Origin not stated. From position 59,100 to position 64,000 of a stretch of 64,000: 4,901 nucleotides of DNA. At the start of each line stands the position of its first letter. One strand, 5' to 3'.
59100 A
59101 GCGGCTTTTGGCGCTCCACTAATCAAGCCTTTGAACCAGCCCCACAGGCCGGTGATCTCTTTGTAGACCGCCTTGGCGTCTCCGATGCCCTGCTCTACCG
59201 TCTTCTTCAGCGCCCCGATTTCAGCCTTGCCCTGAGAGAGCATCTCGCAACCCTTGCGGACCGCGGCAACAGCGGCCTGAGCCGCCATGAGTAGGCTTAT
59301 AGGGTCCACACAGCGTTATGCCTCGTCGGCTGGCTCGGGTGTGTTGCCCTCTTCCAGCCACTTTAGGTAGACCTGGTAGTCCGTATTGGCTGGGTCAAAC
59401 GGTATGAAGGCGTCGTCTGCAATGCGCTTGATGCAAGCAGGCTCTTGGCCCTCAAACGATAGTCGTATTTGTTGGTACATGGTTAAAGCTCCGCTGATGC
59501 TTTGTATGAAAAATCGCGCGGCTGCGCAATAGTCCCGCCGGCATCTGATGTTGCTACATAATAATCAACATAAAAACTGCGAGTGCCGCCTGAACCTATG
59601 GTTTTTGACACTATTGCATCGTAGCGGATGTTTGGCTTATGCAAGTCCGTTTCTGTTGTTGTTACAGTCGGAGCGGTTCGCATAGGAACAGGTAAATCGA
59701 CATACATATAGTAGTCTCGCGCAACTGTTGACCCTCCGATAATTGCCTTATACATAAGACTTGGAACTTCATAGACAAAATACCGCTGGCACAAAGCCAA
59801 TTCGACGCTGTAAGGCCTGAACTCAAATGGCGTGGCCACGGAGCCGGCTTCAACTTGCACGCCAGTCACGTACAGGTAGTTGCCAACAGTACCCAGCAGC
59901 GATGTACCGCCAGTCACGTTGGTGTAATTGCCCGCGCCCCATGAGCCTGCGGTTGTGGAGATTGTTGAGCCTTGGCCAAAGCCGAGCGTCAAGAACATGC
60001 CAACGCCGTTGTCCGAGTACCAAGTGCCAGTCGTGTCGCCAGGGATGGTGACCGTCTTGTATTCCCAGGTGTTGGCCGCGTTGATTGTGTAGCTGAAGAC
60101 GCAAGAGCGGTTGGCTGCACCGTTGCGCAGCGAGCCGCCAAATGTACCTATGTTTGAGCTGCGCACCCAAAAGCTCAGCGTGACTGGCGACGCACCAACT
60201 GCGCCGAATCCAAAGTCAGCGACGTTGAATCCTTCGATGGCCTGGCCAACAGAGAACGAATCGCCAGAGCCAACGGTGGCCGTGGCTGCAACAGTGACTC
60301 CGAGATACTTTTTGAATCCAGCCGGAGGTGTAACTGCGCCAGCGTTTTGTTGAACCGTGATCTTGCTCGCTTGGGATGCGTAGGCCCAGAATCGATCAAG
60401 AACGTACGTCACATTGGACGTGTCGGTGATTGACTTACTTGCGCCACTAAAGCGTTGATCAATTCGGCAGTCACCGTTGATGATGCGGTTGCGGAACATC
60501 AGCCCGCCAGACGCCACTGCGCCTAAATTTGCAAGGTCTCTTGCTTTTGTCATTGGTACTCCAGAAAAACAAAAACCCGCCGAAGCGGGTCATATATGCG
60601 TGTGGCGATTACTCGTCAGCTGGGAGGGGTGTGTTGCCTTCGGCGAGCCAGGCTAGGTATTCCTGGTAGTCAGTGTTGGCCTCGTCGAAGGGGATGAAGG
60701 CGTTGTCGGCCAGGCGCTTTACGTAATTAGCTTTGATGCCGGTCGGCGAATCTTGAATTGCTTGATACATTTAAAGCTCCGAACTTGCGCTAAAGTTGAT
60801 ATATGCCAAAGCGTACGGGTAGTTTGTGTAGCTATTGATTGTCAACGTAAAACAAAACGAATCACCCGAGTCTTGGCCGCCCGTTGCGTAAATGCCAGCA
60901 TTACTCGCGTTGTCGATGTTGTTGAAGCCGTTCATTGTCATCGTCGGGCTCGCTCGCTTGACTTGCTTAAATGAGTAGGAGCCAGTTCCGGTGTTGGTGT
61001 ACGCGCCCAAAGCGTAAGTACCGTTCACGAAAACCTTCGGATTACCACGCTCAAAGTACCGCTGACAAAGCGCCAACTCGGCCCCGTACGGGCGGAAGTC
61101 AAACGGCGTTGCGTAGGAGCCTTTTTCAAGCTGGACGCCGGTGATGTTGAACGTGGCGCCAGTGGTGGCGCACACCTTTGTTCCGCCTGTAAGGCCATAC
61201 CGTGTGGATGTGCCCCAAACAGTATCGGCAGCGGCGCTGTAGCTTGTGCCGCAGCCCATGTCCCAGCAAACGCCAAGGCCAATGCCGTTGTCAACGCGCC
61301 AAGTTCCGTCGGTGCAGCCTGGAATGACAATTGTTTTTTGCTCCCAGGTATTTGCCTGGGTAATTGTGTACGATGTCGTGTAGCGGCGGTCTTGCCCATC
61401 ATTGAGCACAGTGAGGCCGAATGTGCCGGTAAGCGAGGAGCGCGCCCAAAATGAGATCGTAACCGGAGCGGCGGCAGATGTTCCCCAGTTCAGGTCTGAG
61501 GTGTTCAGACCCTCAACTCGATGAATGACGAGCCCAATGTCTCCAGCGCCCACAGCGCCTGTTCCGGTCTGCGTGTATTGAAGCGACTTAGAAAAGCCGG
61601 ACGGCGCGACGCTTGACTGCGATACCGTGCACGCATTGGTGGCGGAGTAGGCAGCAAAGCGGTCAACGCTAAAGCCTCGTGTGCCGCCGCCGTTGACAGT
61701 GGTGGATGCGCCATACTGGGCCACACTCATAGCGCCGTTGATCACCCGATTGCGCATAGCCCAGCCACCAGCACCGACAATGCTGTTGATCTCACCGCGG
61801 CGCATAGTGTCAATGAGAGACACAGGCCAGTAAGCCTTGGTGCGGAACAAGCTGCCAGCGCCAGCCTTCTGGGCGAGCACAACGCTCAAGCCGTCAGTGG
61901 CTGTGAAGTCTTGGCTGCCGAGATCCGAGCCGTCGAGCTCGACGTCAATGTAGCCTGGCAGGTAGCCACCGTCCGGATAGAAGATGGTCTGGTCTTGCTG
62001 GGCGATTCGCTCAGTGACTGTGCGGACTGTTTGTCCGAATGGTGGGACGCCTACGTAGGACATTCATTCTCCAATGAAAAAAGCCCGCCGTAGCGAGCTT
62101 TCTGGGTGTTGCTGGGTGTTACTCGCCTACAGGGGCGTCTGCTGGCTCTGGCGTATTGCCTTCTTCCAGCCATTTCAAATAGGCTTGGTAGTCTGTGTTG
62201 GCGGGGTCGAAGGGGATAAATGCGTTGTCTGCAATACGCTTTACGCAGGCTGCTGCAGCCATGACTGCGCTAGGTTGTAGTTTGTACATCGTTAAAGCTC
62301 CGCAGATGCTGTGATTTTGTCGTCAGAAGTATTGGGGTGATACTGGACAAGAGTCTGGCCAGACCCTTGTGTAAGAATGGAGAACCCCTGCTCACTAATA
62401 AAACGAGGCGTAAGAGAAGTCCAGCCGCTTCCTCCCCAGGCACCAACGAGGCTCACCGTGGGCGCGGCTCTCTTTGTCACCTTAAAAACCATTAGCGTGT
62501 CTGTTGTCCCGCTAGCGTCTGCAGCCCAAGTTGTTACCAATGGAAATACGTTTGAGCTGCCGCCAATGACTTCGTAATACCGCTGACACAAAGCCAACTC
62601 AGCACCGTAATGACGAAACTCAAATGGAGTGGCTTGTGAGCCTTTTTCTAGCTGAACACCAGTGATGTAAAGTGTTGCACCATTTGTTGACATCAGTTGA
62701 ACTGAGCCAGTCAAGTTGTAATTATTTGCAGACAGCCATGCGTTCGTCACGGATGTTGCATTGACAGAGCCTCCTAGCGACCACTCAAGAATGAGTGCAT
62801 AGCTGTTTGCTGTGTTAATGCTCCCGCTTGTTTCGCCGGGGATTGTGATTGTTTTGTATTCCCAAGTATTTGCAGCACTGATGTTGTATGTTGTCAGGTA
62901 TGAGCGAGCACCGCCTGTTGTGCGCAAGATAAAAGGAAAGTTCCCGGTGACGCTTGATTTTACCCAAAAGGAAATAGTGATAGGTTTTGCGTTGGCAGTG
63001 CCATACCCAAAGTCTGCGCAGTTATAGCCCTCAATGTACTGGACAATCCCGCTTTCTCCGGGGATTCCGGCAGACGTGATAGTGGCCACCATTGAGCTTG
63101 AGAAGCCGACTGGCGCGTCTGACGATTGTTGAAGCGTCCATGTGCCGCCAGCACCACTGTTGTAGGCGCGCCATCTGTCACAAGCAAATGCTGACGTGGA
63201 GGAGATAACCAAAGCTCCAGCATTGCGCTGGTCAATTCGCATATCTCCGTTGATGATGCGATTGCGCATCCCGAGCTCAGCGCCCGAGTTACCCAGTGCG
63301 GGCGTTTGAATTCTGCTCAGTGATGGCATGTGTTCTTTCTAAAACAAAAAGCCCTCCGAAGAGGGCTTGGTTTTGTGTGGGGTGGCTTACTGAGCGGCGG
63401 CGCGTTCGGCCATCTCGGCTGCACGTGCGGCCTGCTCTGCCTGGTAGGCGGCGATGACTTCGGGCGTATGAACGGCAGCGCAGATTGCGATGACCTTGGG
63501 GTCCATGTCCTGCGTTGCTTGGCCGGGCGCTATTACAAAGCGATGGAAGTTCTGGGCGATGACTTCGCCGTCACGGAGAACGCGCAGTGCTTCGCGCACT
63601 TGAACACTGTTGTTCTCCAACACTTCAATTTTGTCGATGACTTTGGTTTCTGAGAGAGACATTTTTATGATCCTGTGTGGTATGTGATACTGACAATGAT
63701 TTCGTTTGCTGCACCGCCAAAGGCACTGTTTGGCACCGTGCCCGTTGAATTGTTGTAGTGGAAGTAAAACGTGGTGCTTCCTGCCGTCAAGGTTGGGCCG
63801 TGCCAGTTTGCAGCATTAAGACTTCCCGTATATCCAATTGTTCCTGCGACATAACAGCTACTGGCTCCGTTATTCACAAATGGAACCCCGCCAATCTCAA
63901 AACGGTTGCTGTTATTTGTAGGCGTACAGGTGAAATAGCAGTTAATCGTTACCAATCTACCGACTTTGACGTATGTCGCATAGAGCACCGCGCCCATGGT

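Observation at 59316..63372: Three tandem tail-fibre cassettes, each with a conserved downstream gene of about 55 aa and separated by TTCG-tetraloop terminators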

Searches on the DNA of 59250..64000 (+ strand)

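Call 6: search_dna_similar(query=window:59250-64000:+, collection=phages, mode=near, max_rows=20)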
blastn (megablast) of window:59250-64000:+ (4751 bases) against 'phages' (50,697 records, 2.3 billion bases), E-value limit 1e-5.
No match.

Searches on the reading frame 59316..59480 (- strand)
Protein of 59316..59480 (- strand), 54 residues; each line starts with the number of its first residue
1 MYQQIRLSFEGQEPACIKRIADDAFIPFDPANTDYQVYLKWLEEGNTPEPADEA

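Call 7: search_protein_families(library=pfam, proteins=[window:59316-59480:-], max_evalue=1)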
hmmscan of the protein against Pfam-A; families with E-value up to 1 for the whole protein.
window:59316-59480:- (54 aa): 0 families

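Call 8: search_protein_families(library=phrogs, proteins=[window:59316-59480:-], max_evalue=0.1)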
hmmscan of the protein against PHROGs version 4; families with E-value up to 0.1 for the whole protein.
window:59316-59480:- (54 aa): 2 families
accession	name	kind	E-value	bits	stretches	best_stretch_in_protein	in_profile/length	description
phrog_20370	-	unknown function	8.6e-14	52.7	1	10-52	6-48/148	-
phrog_34019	-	unknown function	9.4e-06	26.6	1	17-51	10-44/80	-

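Call 45: search_protein_families(library=ncbifam, proteins=[window:59316-59480:-], max_evalue=1)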
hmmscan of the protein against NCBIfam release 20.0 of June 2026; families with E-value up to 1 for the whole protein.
window:59316-59480:- (54 aa): 0 families

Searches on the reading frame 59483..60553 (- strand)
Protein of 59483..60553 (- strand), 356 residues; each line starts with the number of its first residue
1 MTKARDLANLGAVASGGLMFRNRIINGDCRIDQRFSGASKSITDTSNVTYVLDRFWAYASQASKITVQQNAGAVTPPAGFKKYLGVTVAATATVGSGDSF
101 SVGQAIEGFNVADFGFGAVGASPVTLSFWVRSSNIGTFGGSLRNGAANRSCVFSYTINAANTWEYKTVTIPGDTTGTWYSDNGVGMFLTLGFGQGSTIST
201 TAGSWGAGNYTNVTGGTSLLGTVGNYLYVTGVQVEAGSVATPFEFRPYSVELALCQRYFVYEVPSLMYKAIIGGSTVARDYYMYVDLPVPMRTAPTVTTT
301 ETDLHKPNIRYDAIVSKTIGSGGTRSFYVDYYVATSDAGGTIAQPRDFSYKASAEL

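Call 7: search_protein_families(library=pfam, proteins=[window:59483-60553:-], max_evalue=1)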
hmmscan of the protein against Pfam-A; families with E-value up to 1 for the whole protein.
window:59483-60553:- (356 aa): 0 families

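Call 8: search_protein_families(library=phrogs, proteins=[window:59483-60553:-], max_evalue=0.1)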
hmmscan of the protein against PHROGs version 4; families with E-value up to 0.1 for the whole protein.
window:59483-60553:- (356 aa): 6 families
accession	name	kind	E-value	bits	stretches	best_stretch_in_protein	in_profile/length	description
phrog_4492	-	tail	4.2e-47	162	1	16-303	787-1038/1096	tail fiber protein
phrog_35687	-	unknown function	3.8e-16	59.5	1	63-300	360-603/653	-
phrog_6427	-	unknown function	2.5e-11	43.7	1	141-261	440-559/675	-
phrog_28838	-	unknown function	3.4e-08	33.5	1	229-301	540-615/661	-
phrog_27782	-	unknown function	1e-06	28.7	1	20-302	313-575/644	-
phrog_5939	-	tail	0.008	15.7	1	88-241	440-589/801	tail protein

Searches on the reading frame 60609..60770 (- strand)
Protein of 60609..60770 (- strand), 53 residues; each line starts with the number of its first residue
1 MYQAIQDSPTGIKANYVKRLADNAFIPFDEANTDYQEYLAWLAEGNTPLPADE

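Call 7: search_protein_families(library=pfam, proteins=[window:60609-60770:-], max_evalue=1)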
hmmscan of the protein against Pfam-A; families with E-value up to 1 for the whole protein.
window:60609-60770:- (53 aa): 0 families

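Call 8: search_protein_families(library=phrogs, proteins=[window:60609-60770:-], max_evalue=0.1)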
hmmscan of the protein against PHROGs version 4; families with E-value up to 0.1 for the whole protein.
window:60609-60770:- (53 aa): 5 families
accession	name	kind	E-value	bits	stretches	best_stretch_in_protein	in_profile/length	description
phrog_20370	-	unknown function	8.3e-14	52.8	1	10-52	6-48/148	-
phrog_34019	-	unknown function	2.4e-07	31.6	1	15-52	8-45/80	-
phrog_26867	-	unknown function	0.0043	18.1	1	24-52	30-59/69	-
phrog_17969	-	unknown function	0.02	16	1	29-45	37-53/61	-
phrog_5784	-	unknown function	0.022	15.9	1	14-40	12-41/80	-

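Call 45: search_protein_families(library=ncbifam, proteins=[window:60609-60770:-], max_evalue=1)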
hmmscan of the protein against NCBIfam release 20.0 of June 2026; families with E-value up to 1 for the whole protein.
window:60609-60770:- (53 aa): 0 families

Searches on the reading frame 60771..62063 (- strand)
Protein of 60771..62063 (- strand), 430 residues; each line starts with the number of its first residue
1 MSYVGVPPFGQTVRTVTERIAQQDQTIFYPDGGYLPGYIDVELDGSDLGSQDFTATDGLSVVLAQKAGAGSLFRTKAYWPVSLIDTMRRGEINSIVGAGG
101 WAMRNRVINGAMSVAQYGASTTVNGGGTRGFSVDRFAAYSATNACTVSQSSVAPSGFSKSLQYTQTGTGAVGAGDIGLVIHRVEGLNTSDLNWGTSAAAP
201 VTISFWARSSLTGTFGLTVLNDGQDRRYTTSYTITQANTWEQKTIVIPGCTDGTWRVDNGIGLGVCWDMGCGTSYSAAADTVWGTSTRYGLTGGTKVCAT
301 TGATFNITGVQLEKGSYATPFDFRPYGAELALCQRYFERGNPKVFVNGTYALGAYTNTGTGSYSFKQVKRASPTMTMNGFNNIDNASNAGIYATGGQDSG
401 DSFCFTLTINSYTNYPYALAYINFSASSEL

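Call 7: search_protein_families(library=pfam, proteins=[window:60771-62063:-], max_evalue=1)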
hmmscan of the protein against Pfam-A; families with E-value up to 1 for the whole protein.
window:60771-62063:- (430 aa): 0 families

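Call 8: search_protein_families(library=phrogs, proteins=[window:60771-62063:-], max_evalue=0.1)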
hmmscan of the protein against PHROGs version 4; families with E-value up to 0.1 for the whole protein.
window:60771-62063:- (430 aa): 4 families
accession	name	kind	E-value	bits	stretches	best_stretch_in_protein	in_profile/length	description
phrog_4492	-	tail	4.7e-52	178.4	1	82-415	770-1067/1096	tail fiber protein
phrog_27782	-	unknown function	7.4e-15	55.6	1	103-402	313-596/644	-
phrog_28838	-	unknown function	1.6e-13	51.1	1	301-381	534-617/661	-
phrog_23936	-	unknown function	0.081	14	0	209-251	16-57/111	-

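Call 45: search_protein_families(library=ncbifam, proteins=[window:60771-62063:-], max_evalue=1)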
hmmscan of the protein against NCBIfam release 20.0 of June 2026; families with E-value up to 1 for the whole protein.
window:60771-62063:- (430 aa): 0 families
